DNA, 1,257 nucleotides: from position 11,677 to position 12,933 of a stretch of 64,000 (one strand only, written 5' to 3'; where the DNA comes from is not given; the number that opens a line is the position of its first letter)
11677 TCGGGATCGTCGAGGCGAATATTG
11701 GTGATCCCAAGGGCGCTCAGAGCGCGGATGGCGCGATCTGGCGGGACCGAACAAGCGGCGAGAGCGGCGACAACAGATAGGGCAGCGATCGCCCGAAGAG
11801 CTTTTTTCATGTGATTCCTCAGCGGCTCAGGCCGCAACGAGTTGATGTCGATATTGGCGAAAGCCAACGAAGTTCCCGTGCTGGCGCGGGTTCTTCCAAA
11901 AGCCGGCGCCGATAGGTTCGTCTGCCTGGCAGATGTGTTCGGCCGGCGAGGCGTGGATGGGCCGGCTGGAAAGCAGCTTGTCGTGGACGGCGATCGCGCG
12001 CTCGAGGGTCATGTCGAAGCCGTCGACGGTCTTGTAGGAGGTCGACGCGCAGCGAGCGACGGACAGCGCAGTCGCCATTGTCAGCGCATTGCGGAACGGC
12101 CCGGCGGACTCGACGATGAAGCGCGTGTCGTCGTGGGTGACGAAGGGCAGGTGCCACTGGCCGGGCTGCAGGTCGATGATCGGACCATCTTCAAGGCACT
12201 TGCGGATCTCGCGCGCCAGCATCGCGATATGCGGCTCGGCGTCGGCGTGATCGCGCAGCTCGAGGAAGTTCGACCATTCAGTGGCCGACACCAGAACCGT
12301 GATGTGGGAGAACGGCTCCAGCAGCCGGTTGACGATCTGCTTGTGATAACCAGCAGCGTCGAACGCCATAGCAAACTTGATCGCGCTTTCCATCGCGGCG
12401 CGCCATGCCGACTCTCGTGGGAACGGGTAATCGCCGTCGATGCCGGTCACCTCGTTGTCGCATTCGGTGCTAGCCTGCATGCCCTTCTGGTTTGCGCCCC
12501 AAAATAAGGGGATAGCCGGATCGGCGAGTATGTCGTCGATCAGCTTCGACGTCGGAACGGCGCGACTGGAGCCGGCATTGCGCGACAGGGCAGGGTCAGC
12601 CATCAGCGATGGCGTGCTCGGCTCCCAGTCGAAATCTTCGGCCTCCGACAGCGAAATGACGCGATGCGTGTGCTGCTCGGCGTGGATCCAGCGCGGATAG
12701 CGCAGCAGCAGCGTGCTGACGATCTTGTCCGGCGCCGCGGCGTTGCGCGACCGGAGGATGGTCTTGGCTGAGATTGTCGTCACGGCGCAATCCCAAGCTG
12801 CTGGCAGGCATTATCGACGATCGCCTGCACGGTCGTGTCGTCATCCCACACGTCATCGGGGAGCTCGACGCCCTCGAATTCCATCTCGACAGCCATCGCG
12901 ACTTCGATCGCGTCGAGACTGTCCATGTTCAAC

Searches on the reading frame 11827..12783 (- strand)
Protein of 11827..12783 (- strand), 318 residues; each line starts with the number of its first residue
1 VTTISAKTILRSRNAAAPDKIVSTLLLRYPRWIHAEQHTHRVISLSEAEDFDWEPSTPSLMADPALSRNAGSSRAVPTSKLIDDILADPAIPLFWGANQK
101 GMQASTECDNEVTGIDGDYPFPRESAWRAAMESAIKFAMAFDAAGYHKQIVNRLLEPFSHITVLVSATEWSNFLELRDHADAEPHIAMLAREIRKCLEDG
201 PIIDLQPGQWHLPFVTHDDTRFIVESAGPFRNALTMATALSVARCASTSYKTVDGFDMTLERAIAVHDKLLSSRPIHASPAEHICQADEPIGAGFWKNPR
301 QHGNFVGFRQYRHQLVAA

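Call 5: search_protein_families(library=pfam, proteins=[window:11827-12783:-], max_evalue=0.01)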
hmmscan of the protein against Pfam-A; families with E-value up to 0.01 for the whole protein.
window:11827-12783:- (318 aa): 1 family
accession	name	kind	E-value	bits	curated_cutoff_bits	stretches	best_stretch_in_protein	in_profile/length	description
PF02511.20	Thy1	-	0.0004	20.7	24.8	1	109-198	110-186/191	Thymidylate synthase complementing protein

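Call 10: search_protein_families(library=phrogs, proteins=[window:11827-12783:-], max_evalue=0.001)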
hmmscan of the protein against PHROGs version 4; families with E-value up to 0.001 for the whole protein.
window:11827-12783:- (318 aa): 1 family
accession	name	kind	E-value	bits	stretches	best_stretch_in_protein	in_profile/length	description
phrog_85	-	DNA, RNA and nucleotide metabolism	2.9e-63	215.7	1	24-313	433-697/866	thymidylate synthase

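Call 11: search_solved_structures(query=window:11827-12783:-, max_evalue=1, show_alignments=2)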
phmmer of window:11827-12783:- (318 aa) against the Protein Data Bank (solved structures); distinct sequences matched with E-value up to 1: 0.

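Call 12: find_homologous_proteins(query=window:11827-12783:-, max_evalue=0.00001)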
Query window:11827-12783:- (318 aa): 3478 proteins with E <= 0.00001 among 5782 candidates; the best 120 are listed.
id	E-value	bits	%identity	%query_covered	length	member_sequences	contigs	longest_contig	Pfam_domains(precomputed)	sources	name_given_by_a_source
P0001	3.6e-214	728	100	100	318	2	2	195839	-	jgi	-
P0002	3.5e-131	455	67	100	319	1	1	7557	-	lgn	-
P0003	3.2e-129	449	65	99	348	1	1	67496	-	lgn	-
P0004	2.0e-128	446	66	100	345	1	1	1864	-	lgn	-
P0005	5.3e-128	445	67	99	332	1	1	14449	-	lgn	-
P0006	3.5e-127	442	64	98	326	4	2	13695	PF02511.21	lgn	-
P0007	1.5e-123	430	64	99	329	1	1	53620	-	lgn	-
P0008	4.6e-123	428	66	99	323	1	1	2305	-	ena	-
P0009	2.0e-121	423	63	100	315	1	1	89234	PF02511.21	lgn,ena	-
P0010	3.2e-121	422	63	99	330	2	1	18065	PF02511.21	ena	-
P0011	3.6e-121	422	61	99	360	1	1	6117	PF02511.21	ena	-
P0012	4.8e-121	422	63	99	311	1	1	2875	PF02511.21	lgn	-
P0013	1.8e-120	420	62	99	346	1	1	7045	-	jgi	jgi:hypothetical protein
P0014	2.1e-119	416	63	99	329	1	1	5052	-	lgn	-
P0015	2.5e-119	416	58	99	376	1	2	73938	-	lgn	-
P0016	5.0e-119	415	64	98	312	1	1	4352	PF02511.21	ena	-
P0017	1.7e-118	413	64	99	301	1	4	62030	PF02511.21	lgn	-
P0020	3.4e-118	412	64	100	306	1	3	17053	PF02511.21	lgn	-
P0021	6.6e-118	412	64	100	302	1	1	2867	PF02511.21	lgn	-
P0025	1.1e-115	404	63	99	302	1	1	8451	PF02511.21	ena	-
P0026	1.5e-114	400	62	99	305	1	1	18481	PF02511.21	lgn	-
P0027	2.4e-114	400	61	99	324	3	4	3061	PF02511.21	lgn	-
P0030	3.6e-114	399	60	100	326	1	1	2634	PF02511.21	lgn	-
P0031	1.5e-113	397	60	99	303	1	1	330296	PF02511.21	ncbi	-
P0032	3.4e-113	396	61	99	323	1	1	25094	PF02511.21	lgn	-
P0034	5.2e-112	392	62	99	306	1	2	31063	PF02511.21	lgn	-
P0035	7.2e-112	392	61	99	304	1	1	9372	PF02511.21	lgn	-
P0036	1.3e-111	391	60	99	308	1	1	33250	PF02511.21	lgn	-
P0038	2.6e-111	390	60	99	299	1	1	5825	PF02511.21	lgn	-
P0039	3.7e-111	389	60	100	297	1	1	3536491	PF02511.21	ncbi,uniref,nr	ncbi:FAD-dependent thymidylate synthase [Shinella zoogloeoides]|uniref:FAD-dependent thymidylate syn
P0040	5.2e-111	389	62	99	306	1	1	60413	PF02511.21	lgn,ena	-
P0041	5.6e-111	389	60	99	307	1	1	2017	PF02511.21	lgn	-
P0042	1.1e-110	388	61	100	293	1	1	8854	PF02511.21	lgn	-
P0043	1.7e-110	387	60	99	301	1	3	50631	PF02511.21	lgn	-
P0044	1.9e-110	387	60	99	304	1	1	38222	PF02511.21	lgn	-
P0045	4.1e-110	386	58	99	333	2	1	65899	PF02511.21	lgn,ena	-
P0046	4.8e-110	386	55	99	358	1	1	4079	PF02511.21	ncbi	-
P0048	1.3e-109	384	59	99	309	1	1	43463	PF02511.21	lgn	-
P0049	2.1e-109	384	61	99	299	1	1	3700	PF02511.21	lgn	-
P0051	4.1e-109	383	60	99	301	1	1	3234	PF02511.21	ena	-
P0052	5.3e-109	382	60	99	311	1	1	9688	PF02511.21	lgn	-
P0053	6.4e-109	382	62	98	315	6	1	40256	PF02511.21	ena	-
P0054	9.6e-109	381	59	98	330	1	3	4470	PF02511.21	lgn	-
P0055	9.6e-109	381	60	99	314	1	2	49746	PF02511.21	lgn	-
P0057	3.5e-108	380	60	99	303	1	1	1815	PF02511.21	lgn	-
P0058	6.4e-108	379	58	99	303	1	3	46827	PF02511.21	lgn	-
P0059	6.8e-108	379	59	99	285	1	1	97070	PF02511.21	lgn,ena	-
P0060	7.6e-108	378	60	98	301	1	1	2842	PF02511.21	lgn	-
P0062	1.7e-107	377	59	99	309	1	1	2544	PF02511.21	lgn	-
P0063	1.8e-107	377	61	99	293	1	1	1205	PF02511.21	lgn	-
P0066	2.8e-107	377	59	99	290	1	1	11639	PF02511.21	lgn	-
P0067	3.1e-107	376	59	99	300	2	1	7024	PF02511.21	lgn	-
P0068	3.3e-107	376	58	99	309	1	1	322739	PF02511.21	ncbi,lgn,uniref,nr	ncbi:FAD-dependent thymidylate synthase [Rhizobium pusense]|uniref:FAD-dependent thymidylate synthas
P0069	3.3e-107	376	59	99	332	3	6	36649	PF02511.21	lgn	-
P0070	4.0e-107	376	59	99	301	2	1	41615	PF02511.21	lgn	-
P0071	4.1e-107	376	58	99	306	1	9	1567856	PF02511.21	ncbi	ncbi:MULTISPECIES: FAD-dependent thymidylate synthase [unclassified Agrobacterium]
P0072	8.9e-107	375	59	99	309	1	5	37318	PF02511.21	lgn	-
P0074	1.9e-106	374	59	99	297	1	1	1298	PF02511.21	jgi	jgi:hypothetical protein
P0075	2.1e-106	374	58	99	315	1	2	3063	PF02511.21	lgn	-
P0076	7.9e-106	372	59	98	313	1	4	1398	PF02511.21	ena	-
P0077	8.6e-106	372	58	99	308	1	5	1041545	PF02511.21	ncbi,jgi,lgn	jgi:hypothetical protein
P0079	1.0e-105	371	58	99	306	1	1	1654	PF02511.21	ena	-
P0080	1.4e-105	371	57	99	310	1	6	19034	PF02511.21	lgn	-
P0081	1.4e-105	371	58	99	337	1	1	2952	PF02511.21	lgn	-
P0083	2.0e-105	371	58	99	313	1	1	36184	PF02511.21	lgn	-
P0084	2.9e-105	370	57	100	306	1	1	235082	PF02511.21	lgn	-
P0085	3.3e-105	370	57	99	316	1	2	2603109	PF02511.21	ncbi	ncbi:hypothetical protein ACQZ5D_23935 [Agrobacterium sp. 22-211-1]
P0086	4.2e-105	369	59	99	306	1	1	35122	PF02511.21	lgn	-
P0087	4.9e-105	369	58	99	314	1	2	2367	PF02511.21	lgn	-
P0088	5.6e-105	369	59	99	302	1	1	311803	PF02511.21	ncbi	-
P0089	5.7e-105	369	57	99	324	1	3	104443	PF02511.21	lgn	-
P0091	6.8e-105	369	58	99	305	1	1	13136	PF02511.21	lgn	-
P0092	7.1e-105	369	59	99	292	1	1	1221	PF02511.21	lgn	-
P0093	7.3e-105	369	57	99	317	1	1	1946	PF02511.21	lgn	-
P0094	9.0e-105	368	57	99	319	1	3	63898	PF02511.21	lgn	-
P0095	1.3e-104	368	58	99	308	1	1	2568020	PF02511.21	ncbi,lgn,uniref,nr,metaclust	ncbi:Thymidylate synthase complementing protein [Agrobacterium fabrum]|uniref:Thymidylate synthase c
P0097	2.5e-104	367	60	98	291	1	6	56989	PF02511.21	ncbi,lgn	-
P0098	2.7e-104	367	57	99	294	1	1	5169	PF02511.21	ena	-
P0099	3.2e-104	367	59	99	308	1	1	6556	PF02511.21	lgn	-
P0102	3.7e-104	366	58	98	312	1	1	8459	PF02511.21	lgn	-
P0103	4.0e-104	366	56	99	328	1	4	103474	PF02511.21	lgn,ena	-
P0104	4.2e-104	366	58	99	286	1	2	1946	PF02511.21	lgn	-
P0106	6.6e-104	366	58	99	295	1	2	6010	PF02511.21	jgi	jgi:thymidylate synthase ThyX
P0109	1.7e-103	364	59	99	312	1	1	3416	PF02511.21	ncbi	-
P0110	1.8e-103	364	60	99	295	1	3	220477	PF02511.21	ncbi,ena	-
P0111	5.6e-103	362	57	99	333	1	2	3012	PF02511.21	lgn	-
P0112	5.6e-103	362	57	100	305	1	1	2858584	PF02511.21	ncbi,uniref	ncbi:FAD-dependent thymidylate synthase [Rhizobium nepotum]|uniref:FAD-dependent thymidylate synthas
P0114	7.1e-103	362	56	100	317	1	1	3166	PF02511.21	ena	-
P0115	7.6e-103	362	58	99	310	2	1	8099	PF02511.21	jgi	jgi:hypothetical protein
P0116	8.4e-103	362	58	100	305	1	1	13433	PF02511.21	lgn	-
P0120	1.3e-102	361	54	99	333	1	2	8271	PF02511.21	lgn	-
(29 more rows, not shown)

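Call 16: search_solved_structures(query=A1, max_evalue=1, show_alignments=2)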
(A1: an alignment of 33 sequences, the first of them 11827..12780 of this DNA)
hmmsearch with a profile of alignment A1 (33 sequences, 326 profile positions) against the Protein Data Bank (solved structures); distinct sequences matched with E-value up to 1: 0.

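Call 19: find_encoding_contigs(protein=P0001, flank=10000, max_places=3)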
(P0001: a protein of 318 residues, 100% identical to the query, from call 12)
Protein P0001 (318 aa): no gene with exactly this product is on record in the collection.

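Call 20: find_encoding_contigs(protein=P0003, flank=10000, max_places=2)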
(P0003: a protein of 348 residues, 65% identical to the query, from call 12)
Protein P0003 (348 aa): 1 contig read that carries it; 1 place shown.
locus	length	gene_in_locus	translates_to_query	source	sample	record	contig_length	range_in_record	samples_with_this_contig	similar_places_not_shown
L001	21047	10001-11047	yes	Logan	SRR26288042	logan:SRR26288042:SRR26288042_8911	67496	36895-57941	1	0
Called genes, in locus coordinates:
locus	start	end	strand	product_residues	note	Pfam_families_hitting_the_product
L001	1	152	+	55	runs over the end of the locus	-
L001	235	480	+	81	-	-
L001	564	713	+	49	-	-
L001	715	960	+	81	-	-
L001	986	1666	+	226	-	-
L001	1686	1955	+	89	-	-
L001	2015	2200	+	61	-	-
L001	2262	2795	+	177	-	-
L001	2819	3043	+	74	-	-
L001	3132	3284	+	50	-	-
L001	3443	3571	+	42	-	-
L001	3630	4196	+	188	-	PF00075:RNase_H (weak)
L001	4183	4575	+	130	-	-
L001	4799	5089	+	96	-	-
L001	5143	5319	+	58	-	-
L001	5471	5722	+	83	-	-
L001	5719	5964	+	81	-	-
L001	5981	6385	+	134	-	-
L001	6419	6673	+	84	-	-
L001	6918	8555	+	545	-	PF00239:Resolvase, PF07508:Recombinase, PF13408:Zn_ribbon_recom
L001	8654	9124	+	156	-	-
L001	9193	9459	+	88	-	-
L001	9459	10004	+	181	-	-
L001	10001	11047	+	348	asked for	-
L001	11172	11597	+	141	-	-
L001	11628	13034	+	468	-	PF07676:PD40 (faint), PF23381:Beta-prop_IFT122_1st (faint), PF23414:Beta-prop_EML_2 (faint), PF25174:Beta-prop_THOC3 (faint)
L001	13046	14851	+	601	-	PF18981:InlK_D3 (weak)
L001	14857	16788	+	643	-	PF07484:Collar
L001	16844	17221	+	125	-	-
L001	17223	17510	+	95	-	-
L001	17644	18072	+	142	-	-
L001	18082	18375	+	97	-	PF12844:HTH_19, PF13560:HTH_31, PF01381:HTH_3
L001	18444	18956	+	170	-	PF19419:DUF5983 (weak)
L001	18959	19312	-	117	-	PF19174:DUF5856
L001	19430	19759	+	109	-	PF22740:PapZ_C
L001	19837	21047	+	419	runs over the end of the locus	PF12002:MgsA_C (weak)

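Call 21: find_encoding_contigs(protein=P0039, flank=10000, max_places=2)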
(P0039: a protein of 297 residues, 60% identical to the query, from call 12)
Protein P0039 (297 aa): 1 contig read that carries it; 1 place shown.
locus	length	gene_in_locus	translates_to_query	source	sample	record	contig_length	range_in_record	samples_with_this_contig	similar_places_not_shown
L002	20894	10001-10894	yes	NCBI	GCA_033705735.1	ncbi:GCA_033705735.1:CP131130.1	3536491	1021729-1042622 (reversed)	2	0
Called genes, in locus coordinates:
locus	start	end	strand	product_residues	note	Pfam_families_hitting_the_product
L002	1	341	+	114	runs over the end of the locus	-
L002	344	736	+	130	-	-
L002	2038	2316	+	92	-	-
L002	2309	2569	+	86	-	-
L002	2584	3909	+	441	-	PF02463:SMC_N (weak), PF13476:AAA_23 (weak)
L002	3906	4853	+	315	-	PF12684:DUF3799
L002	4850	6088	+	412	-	-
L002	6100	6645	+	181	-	PF00160:Pro_isomerase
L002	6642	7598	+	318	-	-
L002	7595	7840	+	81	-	-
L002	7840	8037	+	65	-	-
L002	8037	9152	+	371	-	PF00712:DNA_pol3_beta, PF02767:DNA_pol3_beta_2, PF02768:DNA_pol3_beta_3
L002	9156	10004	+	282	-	-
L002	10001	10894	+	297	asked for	PF02511:Thy1 (weak)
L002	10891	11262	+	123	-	PF24043:DUF7352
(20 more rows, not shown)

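Call 22: find_encoding_contigs(protein=P0009, flank=10000, max_places=2)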
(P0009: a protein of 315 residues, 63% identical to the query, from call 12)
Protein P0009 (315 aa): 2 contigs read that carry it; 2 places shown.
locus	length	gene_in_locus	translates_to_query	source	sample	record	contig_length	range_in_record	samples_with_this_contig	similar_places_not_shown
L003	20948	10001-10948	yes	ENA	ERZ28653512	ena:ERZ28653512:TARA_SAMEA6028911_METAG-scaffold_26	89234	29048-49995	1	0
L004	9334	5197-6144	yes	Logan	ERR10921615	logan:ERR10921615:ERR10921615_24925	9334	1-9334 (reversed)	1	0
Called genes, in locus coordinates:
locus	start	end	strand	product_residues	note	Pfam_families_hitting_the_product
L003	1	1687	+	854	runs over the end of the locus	PF03167:UDG, PF01612:DNA_pol_A_exo1, PF00476:DNA_pol_A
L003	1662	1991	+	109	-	-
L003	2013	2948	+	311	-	PF05496:RuvB_N (weak), PF04851:ResIII (faint), PF00004:AAA, PF13177:DNA_pol3_delta2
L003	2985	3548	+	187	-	-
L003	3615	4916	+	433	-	-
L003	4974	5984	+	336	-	PF00154:RecA_N, PF06745:ATPase (weak), PF23442:DUF7125 (weak)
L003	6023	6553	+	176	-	PF24608:PDDEXK_15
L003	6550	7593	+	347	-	PF00149:Metallophos, PF12850:Metallophos_2 (faint)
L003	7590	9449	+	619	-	PF13476:AAA_23 (faint)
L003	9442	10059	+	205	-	-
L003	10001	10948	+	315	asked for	PF02511:Thy1 (faint)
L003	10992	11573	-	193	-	-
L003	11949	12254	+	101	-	-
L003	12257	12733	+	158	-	-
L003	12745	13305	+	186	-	-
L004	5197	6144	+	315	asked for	PF02511:Thy1 (faint)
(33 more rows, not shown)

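Call 27: predict_structure(alignment_id=A1)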
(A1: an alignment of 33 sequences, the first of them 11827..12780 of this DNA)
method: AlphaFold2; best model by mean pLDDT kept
length: 317 residues; sequences in the alignment: 33
mean_pLDDT: 83.2   pTM: 0.80
mean pLDDT of the five models: 83.2, 82.7, 82.1, 80.5, 79.7
residues with pLDDT >= 90: 163; 70-90: 102; 50-70: 22; < 50: 30
segments of 3 or more residues with pLDDT < 50: 36-61, 68-70
pLDDT, mean of each block of 10 residues (from residue 1): 93 97 92 54 44 45 53 75 95 85 84 80 94 97 92 92 87 75 87 93 97 92 82 92 75 74 90 81 95 93 92 87
secondary structure, 60 per line:
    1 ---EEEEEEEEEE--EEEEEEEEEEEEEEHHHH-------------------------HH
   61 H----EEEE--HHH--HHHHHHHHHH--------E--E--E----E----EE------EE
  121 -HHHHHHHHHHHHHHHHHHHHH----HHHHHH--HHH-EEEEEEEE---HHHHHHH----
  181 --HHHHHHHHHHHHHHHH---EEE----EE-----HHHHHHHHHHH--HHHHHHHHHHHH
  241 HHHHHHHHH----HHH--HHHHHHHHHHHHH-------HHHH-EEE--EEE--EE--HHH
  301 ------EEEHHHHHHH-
elements in order: E4-13 E16-29 H30-33 E66-69 H77-86 H122-142 H147-152 E159-166 H170-176 H183-198 E202-204 H216-226 H229-249 H259-271 H279-282 E284-286 E289-291 E307-309 H310-316

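Call 30: fold_search(model_id=the predicted structure, library=pdb)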
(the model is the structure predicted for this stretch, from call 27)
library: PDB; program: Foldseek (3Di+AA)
matches with E <= 10: 181; with E <= 0.001: 10
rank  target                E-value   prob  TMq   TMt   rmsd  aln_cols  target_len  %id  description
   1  4fzb_I                2.7e-04  1.00  0.36  0.56   4.7       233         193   12  Structure of thymidylate synthase ThyX complexed to a new inhibitor (released 2013-05-22)
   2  4fzb_M                3.0e-04  1.00  0.35  0.54   7.1       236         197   14  Structure of thymidylate synthase ThyX complexed to a new inhibitor (released 2013-05-22)
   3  4fzb_D                3.0e-04  1.00  0.36  0.53   7.4       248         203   13  Structure of thymidylate synthase ThyX complexed to a new inhibitor (released 2013-05-22)
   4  4fzb_O                6.9e-04  1.00  0.31  0.47   6.9       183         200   14  Structure of thymidylate synthase ThyX complexed to a new inhibitor (released 2013-05-22)
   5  4fzb_F                6.9e-04  1.00  0.40  0.59   5.1       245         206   13  Structure of thymidylate synthase ThyX complexed to a new inhibitor (released 2013-05-22)
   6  8rep_D                6.9e-04  1.00  0.33  0.48   6.7       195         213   14  Crystal structure of oxidized ThyX-Y91F mutant (released 2025-01-01)
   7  8req_D                8.2e-04  1.00  0.32  0.45   5.9       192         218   16  Crystal structure of reduced ThyX-Y91F mutant (released 2025-01-01)
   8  4fzb_C                9.3e-04  1.00  0.38  0.57   6.6       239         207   11  Structure of thymidylate synthase ThyX complexed to a new inhibitor (released 2013-05-22)
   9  4gtf                  9.3e-04  1.00  0.32  0.47   8.0       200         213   15  T. Maritima FDTS (H53A mutant) with FAD, dUMP and Folate (released 2012-10-17)
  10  1o2b_C                9.8e-04  1.00  0.34  0.48   5.6       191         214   15  Crystal structure of Thymidylate Synthase Complementing Protein (TM0449) from Thermotoga maritima with FAD and PO4 at  (released 2003-06-24)
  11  8rep_B                1.0e-03  1.00  0.31  0.44   8.0       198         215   15  Crystal structure of oxidized ThyX-Y91F mutant (released 2025-01-01)
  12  4p5a_A                1.1e-03  1.00  0.36  0.49  10.2       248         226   13  Crystal structure of a UMP/dUMP methylase PolB from Streptomyces cacaoi bound with 5-Br UMP (released 2015-12-09)
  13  7ndw_B                1.2e-03  1.00  0.30  0.44   8.0       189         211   15  ThyX-FADH2 soaked with 20 mM Formaldehyde (released 2021-07-21)
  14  8rep_C                1.2e-03  1.00  0.31  0.45   6.9       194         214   14  Crystal structure of oxidized ThyX-Y91F mutant (released 2025-01-01)
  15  8req_B                1.2e-03  1.00  0.31  0.44   8.0       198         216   15  Crystal structure of reduced ThyX-Y91F mutant (released 2025-01-01)
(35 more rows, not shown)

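Call 34: find_related_loci(query=A1, collection=viral_contigs, flank=10000)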
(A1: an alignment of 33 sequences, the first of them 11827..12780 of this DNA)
Query A1 (317 aa) in viral_contigs; peptide patterns used: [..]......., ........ (x = any residue, [..] = any of these).
392 stretches matched a pattern; 309 encode a relative of the query (tblastn E <= 1e-3); the best 80 are kept; 80 distinct loci.
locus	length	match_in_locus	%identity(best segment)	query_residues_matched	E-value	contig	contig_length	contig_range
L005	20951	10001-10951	59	1-315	2e-120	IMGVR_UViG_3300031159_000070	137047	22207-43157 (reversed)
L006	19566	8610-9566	59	1-314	1e-116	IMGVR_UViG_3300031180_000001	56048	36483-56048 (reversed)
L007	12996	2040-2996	59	1-314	1e-116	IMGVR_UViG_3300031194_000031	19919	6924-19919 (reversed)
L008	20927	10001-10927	59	1-314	1e-114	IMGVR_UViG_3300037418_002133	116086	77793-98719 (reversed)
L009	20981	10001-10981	58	1-314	4e-114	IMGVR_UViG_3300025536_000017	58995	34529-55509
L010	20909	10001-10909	58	1-314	5e-112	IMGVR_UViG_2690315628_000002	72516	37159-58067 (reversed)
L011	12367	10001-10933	59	1-314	2e-111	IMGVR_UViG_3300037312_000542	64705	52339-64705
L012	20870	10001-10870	58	1-314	2e-110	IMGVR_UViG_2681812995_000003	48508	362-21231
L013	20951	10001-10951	56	1-314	6e-110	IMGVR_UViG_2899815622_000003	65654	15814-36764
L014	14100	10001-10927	56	1-314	2e-109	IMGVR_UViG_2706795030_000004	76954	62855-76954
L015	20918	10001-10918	56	1-314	1e-106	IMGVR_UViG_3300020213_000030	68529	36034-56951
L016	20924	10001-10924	55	1-314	4e-106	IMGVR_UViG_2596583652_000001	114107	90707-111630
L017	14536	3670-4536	58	1-314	2e-105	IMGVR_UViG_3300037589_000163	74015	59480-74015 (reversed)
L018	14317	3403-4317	57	1-314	2e-105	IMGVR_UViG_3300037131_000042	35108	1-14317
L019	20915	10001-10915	55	1-314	2e-105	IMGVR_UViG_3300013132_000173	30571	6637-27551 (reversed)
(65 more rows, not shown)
